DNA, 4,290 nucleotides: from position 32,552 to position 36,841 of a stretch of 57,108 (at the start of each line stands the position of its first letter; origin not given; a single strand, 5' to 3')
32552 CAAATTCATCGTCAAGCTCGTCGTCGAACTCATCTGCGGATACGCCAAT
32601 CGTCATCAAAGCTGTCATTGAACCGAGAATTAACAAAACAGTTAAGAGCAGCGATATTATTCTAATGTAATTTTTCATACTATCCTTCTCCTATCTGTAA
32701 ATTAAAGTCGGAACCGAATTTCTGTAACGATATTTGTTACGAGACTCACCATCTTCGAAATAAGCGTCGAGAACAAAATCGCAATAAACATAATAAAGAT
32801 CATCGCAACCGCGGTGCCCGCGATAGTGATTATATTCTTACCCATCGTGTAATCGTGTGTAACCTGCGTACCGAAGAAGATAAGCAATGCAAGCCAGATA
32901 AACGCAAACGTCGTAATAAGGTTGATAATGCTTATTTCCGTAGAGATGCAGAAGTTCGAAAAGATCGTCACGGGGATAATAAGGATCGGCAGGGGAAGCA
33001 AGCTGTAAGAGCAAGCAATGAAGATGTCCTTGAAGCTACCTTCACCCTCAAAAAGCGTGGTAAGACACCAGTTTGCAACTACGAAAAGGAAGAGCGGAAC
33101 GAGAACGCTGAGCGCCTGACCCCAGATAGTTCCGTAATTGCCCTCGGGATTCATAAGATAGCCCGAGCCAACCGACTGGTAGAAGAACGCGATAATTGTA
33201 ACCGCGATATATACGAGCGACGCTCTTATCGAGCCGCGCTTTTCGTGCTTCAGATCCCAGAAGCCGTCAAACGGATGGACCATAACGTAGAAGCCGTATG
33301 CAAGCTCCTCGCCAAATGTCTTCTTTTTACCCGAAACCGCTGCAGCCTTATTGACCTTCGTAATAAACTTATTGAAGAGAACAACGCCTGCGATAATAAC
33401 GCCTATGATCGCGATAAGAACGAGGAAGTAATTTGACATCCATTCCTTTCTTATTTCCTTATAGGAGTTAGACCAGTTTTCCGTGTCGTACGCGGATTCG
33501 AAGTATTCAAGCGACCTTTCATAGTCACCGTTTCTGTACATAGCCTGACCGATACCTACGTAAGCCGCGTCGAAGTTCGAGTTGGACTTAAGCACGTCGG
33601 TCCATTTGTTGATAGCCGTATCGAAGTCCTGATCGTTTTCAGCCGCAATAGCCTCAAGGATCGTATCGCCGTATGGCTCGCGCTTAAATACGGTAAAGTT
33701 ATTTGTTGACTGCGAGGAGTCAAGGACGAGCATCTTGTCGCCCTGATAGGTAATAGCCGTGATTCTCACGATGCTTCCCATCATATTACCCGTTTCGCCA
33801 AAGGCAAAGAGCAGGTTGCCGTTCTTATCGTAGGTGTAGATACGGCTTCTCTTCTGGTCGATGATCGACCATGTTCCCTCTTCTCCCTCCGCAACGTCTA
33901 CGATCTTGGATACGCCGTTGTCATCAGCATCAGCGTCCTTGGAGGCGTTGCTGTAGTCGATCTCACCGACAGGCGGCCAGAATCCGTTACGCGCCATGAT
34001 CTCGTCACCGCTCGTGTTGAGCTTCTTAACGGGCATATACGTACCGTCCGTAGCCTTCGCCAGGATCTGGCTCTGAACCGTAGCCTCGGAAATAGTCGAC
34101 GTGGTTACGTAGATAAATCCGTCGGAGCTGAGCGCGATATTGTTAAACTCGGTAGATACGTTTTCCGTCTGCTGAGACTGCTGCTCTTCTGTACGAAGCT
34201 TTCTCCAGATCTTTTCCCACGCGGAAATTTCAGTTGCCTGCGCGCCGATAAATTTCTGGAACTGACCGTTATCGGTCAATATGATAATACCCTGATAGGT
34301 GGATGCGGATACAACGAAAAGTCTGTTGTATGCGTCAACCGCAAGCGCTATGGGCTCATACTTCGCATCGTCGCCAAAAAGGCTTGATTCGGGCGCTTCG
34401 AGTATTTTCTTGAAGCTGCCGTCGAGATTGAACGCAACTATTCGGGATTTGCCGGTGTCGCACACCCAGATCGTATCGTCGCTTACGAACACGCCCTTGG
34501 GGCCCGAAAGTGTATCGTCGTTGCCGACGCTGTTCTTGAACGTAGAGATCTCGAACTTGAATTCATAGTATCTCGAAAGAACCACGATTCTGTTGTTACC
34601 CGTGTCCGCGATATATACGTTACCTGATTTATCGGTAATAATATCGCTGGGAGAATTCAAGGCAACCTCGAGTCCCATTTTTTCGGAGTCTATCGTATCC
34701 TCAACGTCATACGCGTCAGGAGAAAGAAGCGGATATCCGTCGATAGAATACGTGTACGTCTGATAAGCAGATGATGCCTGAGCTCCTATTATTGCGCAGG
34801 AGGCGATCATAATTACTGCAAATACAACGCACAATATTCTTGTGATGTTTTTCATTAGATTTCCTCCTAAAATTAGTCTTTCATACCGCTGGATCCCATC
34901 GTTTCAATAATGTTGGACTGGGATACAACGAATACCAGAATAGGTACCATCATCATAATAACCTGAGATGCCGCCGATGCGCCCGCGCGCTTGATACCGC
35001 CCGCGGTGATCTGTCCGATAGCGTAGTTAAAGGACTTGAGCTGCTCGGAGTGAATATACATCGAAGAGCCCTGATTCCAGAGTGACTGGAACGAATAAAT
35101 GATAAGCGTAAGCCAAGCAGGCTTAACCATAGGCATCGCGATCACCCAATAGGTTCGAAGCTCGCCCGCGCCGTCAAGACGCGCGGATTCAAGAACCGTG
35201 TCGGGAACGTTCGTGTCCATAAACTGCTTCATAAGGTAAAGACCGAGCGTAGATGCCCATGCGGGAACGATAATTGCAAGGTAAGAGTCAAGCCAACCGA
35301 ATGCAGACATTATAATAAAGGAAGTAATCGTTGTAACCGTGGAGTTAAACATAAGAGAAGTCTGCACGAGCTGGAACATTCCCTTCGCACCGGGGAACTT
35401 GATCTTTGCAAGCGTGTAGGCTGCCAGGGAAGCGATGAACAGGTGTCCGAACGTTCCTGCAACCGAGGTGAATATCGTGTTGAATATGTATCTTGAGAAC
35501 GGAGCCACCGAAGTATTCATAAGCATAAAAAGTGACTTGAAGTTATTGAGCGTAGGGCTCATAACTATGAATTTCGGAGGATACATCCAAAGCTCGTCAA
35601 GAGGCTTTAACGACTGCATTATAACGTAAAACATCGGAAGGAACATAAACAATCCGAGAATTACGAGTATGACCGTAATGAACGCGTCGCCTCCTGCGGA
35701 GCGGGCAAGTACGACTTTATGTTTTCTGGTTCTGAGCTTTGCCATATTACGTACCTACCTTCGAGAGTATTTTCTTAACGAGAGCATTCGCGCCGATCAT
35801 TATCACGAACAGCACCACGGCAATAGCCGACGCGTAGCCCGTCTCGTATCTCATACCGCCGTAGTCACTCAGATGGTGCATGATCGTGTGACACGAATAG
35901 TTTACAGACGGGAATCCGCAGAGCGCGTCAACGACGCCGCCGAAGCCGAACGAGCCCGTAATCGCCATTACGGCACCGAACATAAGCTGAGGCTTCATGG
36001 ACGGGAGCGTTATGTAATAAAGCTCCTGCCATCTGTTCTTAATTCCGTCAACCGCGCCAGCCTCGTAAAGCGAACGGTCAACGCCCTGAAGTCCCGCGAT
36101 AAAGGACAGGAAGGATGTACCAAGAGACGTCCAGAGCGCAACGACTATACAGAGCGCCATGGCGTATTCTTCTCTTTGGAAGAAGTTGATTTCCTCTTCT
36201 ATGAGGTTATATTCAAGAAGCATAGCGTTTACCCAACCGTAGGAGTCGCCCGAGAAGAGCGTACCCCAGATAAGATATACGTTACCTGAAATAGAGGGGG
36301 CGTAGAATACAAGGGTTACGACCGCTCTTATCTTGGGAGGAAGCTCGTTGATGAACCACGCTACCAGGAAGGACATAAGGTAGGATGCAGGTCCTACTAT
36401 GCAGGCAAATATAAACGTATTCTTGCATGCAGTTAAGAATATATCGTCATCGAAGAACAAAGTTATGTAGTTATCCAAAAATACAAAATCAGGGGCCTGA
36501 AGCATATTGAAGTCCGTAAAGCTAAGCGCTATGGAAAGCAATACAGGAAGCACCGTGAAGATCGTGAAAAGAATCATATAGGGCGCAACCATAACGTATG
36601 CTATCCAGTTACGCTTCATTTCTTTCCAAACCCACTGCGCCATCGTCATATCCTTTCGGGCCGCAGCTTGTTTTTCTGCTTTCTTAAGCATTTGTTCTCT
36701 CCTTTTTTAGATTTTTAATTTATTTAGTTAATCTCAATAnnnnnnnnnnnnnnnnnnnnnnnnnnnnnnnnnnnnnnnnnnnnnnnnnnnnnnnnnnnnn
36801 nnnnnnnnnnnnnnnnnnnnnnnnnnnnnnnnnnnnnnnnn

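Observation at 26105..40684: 14-kb seven-gene ABC-type operon built around DUF5696-like and Yip1 proteins, with no ATPase, hydrolase or regulator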

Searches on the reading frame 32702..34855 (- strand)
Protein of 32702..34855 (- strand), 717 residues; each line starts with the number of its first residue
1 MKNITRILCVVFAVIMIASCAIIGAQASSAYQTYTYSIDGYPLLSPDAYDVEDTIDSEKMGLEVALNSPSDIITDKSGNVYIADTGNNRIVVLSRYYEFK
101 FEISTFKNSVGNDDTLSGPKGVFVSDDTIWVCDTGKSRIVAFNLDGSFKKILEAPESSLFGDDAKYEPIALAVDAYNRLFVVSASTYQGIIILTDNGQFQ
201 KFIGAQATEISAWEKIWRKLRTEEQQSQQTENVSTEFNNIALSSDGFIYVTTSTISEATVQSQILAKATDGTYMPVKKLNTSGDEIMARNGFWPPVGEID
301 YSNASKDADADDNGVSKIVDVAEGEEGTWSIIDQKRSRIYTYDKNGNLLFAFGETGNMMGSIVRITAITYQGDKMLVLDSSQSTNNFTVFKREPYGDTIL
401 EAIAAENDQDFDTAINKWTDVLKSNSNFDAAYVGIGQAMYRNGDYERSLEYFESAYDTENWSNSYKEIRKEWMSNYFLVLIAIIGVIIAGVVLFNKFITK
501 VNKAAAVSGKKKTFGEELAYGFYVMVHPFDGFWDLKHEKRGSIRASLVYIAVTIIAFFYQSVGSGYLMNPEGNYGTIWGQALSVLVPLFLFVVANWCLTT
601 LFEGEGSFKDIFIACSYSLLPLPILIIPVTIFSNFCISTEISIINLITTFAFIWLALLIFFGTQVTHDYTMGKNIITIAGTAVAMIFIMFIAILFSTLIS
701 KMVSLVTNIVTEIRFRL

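Call 3: search_protein_families(library=pfam, proteins=[window:32702-34855:-], max_evalue=0.01)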
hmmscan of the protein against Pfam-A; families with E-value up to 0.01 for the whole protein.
window:32702-34855:- (717 aa): 7 families
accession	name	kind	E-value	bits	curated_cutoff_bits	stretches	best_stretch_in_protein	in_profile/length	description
PF04893.22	Yip1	-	1.4e-13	51.6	28.6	1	523-692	2-172/173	Yip1 domain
PF01436.27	NHL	-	1.3e-11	44.4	20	1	66-92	1-27/28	NHL repeat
PF13432.12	TPR_16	-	1.4e-06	29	32.7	1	401-457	3-59/65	Tetratricopeptide repeat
PF08450.18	SGL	-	3.1e-05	24.1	26.3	0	52-185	73-203/246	SMP-30/Gluconolactonase/LRE-like region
PF07719.23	TPR_2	-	0.00023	21.5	27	1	431-455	3-27/34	Tetratricopeptide repeat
PF15869.11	TolB_like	-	0.0016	18.3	29.2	1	64-228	16-174/296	TolB-like 6-blade propeller-like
PF24303.1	DUF7485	-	0.0027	17.6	27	0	322-349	37-64/284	Domain of unknown function (DUF7485)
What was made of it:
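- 32702..34855 (-): Membrane protein of 717 aa: signal peptide, extracellular NHL beta-propeller, TPR, one TM helix, then a multi-pass Yip1 domain. Pfam Yip1 at 51.6 bits, plus NHL and TPR (call 3).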

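Call 10: search_protein_families(library=ncbifam, proteins=[window:32702-34855:-], max_evalue=0.01)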
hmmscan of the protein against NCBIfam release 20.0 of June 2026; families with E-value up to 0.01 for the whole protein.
window:32702-34855:- (717 aa): 5 families
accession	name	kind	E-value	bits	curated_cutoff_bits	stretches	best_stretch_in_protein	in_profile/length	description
NF035926.1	scyF_NHL_VPEP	equivalog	5.1e-11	42.3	350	2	68-209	153-289/376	scytonemin biosynthesis PEP-CTERM protein ScyF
NF033206.1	ScyE_fam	subfamily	7.2e-05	22.5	80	0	168-348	10-171/333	ScyD/ScyE family protein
NF047371.1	FlcA_CTERM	equivalog_domain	0.0063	15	300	1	408-458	486-536/646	periplasmic flagellar collar protein FlcA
NF045534.1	small_EYxxD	equivalog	0.0071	16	29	1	471-491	3-23/37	EYxxD motif small membrane protein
TIGR02917.1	PEP_TPR_lipo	equivalog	0.009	13.9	312.2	0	400-455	266-321/899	XrtA/PEP-CTERM system TPR-repeat protein PrsT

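Call 13: search_solved_structures(query=window:32702-34855:-, max_evalue=1)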
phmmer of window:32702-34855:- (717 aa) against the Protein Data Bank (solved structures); distinct sequences matched with E-value up to 1: 76 (the best 60 are shown).
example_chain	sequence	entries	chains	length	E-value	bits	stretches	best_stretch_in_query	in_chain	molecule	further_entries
6qsd_A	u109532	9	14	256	1.4e-24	89.6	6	65-94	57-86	Pizza6S | Pizza6-S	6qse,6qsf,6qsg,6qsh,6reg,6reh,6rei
6f0t_A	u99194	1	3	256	1.5e-24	89.5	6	65-94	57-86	Pizza6-SFW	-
3wwa_A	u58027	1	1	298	1.9e-24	89.2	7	65-94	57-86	Pizza7H protein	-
7zpz_A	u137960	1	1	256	1e-23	86.7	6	65-94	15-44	Pizza6-TSR-TSH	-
7zpw_A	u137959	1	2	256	1.2e-23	86.5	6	65-94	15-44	Pizza6-TSK-TSH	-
6f0s_A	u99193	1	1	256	1.6e-23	86.1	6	65-140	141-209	Pizza6-SYW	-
7zqg_A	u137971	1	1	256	2.4e-23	85.5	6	65-94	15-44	Pizza6-KSH-TSH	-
6ren_A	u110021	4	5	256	3.6e-23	84.9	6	65-94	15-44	3fPizza6-SH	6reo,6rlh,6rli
6rej_A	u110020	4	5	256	3.7e-23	84.9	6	65-94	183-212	Pizza6-SH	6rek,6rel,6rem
7zq2_A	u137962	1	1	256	5.5e-23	84.3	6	65-94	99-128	Pizza6-RSH-TSH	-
6i37_A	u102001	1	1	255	1.8e-22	82.6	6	65-94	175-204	nv1Pizza6-AYW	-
6i3b_A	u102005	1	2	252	2.4e-22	82.2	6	65-94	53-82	cPizza6-AYW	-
6f0q_A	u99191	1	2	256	2.4e-22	82.2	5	65-94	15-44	Pizza6-AYW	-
6i38_A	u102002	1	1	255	2.8e-22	82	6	65-94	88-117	nv2Pizza6-AYW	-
7zcj_A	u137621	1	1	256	6e-22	80.9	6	65-94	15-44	Pizza6-TNH-TSH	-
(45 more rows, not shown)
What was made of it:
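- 32702..34855 (-): PDB sequence hits to NHL propellers and TPR proteins (call 13).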

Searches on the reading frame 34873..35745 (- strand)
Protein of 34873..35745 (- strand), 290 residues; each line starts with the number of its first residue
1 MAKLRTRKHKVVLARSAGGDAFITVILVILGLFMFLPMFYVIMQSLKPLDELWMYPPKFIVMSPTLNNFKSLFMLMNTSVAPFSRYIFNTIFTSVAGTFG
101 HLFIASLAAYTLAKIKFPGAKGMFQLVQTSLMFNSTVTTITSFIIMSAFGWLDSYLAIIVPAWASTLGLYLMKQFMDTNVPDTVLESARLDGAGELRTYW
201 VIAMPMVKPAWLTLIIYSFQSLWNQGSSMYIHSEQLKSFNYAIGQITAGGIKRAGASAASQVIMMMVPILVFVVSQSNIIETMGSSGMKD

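Call 3: search_protein_families(library=pfam, proteins=[window:34873-35745:-], max_evalue=0.01)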
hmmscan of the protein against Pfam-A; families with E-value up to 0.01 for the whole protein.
window:34873-35745:- (290 aa): 1 family
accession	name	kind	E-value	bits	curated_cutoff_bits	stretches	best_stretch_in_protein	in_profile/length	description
PF00528.27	BPD_transp_1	-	5.9e-06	26.6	26.4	1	105-273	5-171/184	Binding-protein-dependent transport system inner membrane component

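Call 10: search_protein_families(library=ncbifam, proteins=[window:34873-35745:-], max_evalue=0.01)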
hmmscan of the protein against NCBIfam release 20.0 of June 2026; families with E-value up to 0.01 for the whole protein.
window:34873-35745:- (290 aa): 7 families
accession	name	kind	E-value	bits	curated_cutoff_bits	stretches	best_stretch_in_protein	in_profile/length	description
NF008210.0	PRK10973.1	equivalog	2.5e-21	76.6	297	1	20-279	9-272/281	sn-glycerol-3-phosphate ABC transporter permease UgpE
NF040932.1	ABC_arch_GlcU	equivalog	8.5e-16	58.4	340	1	23-277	5-258/272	glucose ABC transporter permease GlcU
NF008231.0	PRK10998.1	equivalog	1.2e-07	31.6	261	1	80-290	78-296/296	maltose ABC transporter permease MalG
TIGR01581.1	Mo_ABC_porter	hypoth_equivalog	1.9e-06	27.5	210.3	1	89-231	25-181/225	ABC transporter permease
TIGR02141.1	modB_ABC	equivalog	0.0006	19.5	182.6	1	91-220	4-146/208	molybdate ABC transporter permease subunit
NF007852.0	PRK10561.1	equivalog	0.0014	18.5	335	0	26-274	21-283/295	sn-glycerol-3-phosphate ABC transporter permease UgpA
NF011624.0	PRK15050.1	equivalog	0.0056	15.8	247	0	21-160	26-148/297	2-aminoethylphosphonate ABC transporter permease subunit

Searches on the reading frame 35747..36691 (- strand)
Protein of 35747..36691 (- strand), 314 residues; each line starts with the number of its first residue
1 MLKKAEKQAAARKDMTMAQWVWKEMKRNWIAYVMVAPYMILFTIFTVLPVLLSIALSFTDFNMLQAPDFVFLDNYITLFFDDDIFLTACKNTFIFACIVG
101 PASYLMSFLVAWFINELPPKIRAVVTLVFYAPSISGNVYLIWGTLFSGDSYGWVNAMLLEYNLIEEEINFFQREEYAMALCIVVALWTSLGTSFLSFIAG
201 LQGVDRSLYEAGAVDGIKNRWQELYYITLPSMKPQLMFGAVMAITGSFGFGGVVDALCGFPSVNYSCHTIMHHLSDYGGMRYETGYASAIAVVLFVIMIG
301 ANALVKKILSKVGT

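Call 3: search_protein_families(library=pfam, proteins=[window:35747-36691:-], max_evalue=0.01)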
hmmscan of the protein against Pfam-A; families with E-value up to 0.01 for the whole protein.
window:35747-36691:- (314 aa): 1 family
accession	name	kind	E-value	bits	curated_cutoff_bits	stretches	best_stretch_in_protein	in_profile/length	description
PF00528.27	BPD_transp_1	-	3.5e-06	27.3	26.4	1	102-307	32-177/184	Binding-protein-dependent transport system inner membrane component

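Call 10: search_protein_families(library=ncbifam, proteins=[window:35747-36691:-], max_evalue=0.01)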
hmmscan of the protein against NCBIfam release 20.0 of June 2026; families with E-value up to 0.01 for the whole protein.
window:35747-36691:- (314 aa): 11 families
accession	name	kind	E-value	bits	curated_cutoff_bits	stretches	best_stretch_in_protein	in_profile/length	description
NF007852.0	PRK10561.1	equivalog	1.5e-19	71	335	1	25-300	8-279/295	sn-glycerol-3-phosphate ABC transporter permease UgpA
NF007044.0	PRK09497.1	equivalog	7.8e-13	48.5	348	1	32-274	9-244/285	spermidine/putrescine ABC transporter permease PotB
NF040931.1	ABC_arch_GlcT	equivalog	3.2e-11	43.4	360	1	35-301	2-261/278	glucose ABC transporter permease GlcT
NF007963.0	PRK10683.1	equivalog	2.6e-07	30.3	489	1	8-299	7-299/317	putrescine ABC transporter permease PotH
NF008232.0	PRK10999.1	equivalog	7.7e-07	28.2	392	1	85-237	283-433/520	maltose ABC transporter permease MalF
TIGR02139.1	permease_CysT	equivalog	2.4e-05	24.1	246.1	1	64-304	28-258/265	sulfate ABC transporter permease subunit CysT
NF006939.0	PRK09421.1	equivalog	0.00015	21.2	262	1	105-307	28-222/230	molybdate ABC transporter permease subunit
TIGR00969.1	3a0106s02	subfamily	0.00025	20.6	240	1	75-299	50-260/272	sulfate ABC transporter permease subunit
TIGR02140.1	permease_CysW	equivalog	0.00082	18.9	329.1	1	72-299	33-248/261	sulfate ABC transporter permease subunit CysW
NF008208.0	PRK10971.1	equivalog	0.0048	16.4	415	1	74-298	46-256/277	sulfate/thiosulfate ABC transporter permease CysT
NF043074.1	MMSYN1_0196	equivalog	0.0093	15.3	350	1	32-123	11-101/277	spermidine/putrescine ABC transporter permease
